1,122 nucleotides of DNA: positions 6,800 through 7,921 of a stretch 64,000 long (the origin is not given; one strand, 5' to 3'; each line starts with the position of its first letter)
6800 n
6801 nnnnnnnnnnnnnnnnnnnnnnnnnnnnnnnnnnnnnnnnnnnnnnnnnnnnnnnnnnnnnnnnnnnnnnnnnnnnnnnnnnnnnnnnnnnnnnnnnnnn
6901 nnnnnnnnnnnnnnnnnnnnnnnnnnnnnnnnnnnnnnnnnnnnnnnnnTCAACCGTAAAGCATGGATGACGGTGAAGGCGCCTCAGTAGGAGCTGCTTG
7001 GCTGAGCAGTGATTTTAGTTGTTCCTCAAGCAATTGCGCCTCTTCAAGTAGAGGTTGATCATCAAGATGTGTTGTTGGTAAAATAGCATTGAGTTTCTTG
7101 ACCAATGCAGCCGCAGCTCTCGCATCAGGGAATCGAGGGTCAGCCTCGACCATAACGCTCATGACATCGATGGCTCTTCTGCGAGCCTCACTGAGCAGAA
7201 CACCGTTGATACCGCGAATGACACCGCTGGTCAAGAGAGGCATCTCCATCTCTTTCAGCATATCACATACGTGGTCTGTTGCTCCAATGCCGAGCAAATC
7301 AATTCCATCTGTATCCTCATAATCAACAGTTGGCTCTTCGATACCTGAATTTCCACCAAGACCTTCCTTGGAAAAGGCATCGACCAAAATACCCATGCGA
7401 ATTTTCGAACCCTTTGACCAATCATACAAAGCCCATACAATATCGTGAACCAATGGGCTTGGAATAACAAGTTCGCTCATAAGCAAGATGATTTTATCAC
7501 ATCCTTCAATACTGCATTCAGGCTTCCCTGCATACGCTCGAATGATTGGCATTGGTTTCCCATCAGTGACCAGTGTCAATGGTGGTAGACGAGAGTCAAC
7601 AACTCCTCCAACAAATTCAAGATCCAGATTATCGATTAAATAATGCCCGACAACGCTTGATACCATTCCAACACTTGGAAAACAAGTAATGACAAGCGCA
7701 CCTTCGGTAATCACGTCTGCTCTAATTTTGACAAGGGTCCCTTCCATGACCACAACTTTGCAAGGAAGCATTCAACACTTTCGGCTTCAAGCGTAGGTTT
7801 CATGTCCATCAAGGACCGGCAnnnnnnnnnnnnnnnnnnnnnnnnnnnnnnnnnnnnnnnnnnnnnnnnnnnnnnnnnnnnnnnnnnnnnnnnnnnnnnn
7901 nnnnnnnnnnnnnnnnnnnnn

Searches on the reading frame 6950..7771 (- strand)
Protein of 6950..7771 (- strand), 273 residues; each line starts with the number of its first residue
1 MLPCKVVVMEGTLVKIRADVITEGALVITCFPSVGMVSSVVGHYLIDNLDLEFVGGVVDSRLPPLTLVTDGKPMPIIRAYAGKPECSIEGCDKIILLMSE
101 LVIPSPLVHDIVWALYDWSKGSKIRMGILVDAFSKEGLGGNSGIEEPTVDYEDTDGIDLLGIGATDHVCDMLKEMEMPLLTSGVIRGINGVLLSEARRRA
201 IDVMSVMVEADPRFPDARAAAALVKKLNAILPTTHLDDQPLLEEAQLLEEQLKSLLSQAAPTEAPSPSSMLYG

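Call 3: search_protein_families(library=pfam, proteins=[window:6950-7771:-], max_evalue=1)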
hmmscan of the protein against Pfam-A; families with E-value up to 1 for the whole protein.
window:6950-7771:- (273 aa): 1 family
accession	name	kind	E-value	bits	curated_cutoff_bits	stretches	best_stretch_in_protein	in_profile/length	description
PF09754.15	PAC2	-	5.8e-29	101.9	25.8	1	28-255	2-214/215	PAC2 family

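Call 4: search_protein_families(library=ncbifam, proteins=[window:6950-7771:-], max_evalue=1)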
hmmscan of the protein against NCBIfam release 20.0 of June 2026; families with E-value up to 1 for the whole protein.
window:6950-7771:- (273 aa): 2 families
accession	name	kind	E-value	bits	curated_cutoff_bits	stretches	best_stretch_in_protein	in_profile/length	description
TIGR00161.1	TIGR00161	hypoth_equivalog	6.7e-29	101.2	199.25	2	159-260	127-226/239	proteasome assembly chaperone family protein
TIGR00162.1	TIGR00162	hypoth_equivalog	4.5e-07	29.5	200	1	13-230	9-212/260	proteasome assembly chaperone family protein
